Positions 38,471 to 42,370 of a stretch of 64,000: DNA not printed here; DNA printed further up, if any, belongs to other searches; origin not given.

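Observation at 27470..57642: Mfa-type (type V) pilus operon extended by two giant beta-helix-repeat proteins and a CxxC oxidoreductase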

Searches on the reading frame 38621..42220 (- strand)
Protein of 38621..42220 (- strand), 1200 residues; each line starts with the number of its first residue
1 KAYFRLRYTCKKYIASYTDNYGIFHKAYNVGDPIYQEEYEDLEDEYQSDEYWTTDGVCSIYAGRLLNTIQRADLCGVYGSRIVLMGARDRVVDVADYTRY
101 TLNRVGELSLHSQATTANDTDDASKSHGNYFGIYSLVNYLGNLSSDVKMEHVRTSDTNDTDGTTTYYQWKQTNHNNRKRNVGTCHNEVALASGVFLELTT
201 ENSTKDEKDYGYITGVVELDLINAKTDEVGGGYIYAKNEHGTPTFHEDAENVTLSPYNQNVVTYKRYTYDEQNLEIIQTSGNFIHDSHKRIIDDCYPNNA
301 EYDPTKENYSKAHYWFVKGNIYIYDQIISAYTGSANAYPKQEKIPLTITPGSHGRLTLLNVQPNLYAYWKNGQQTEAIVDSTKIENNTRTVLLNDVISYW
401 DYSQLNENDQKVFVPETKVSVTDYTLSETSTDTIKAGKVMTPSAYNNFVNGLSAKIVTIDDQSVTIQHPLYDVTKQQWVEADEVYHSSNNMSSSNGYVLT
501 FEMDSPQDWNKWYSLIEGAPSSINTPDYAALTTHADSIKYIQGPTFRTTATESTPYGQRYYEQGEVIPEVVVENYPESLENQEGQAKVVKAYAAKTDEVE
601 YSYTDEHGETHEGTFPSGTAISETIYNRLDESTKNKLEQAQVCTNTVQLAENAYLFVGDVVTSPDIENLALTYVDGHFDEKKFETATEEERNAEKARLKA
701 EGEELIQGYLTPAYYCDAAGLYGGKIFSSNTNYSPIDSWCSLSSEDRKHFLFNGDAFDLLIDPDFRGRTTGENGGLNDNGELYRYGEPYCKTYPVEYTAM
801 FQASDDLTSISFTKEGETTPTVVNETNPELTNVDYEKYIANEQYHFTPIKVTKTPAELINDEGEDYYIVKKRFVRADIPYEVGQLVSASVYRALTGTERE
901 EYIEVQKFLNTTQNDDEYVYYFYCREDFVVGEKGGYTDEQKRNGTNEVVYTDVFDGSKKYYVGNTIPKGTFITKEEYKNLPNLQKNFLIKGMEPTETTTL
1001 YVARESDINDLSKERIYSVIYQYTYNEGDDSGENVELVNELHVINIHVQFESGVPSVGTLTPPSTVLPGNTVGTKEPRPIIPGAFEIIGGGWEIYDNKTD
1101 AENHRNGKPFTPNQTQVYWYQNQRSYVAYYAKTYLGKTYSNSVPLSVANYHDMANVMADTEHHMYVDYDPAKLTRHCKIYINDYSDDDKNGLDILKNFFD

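Call 102: search_protein_representatives(protein=window:38621-42220:-)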
Query: 1200 residues. Proteins with E-value up to 0.001 (for the whole library): 235; up to 1e-10: 207; up to 1e-30: 163. The best 150 are listed.
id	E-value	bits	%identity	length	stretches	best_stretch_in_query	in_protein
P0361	0.0e+00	1171.6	54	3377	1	1-1199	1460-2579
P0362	3.9e-294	995.2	54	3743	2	1-427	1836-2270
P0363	1.4e-273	927.1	50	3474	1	26-1200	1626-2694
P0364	1.1e-267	907.6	48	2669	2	1-666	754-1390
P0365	2.2e-266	903.3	48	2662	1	23-1200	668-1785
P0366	8.0e-259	878.3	47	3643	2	1-675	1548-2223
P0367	1.2e-255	867.8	49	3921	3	1-669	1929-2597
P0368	5.3e-254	862.3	49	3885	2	274-1199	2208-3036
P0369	1.2e-253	861.1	50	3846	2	1-894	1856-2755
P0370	1.9e-252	857.1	48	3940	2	268-1200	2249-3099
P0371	6.3e-249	845.5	47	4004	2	35-768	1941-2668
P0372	4.9e-248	842.5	46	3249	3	2-421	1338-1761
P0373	2.0e-246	837.2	51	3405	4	2-271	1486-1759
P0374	1.5e-241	821.1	44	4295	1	17-1200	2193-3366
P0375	4.6e-240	816.1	46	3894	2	1-663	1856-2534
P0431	1.4e-181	622.5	40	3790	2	50-669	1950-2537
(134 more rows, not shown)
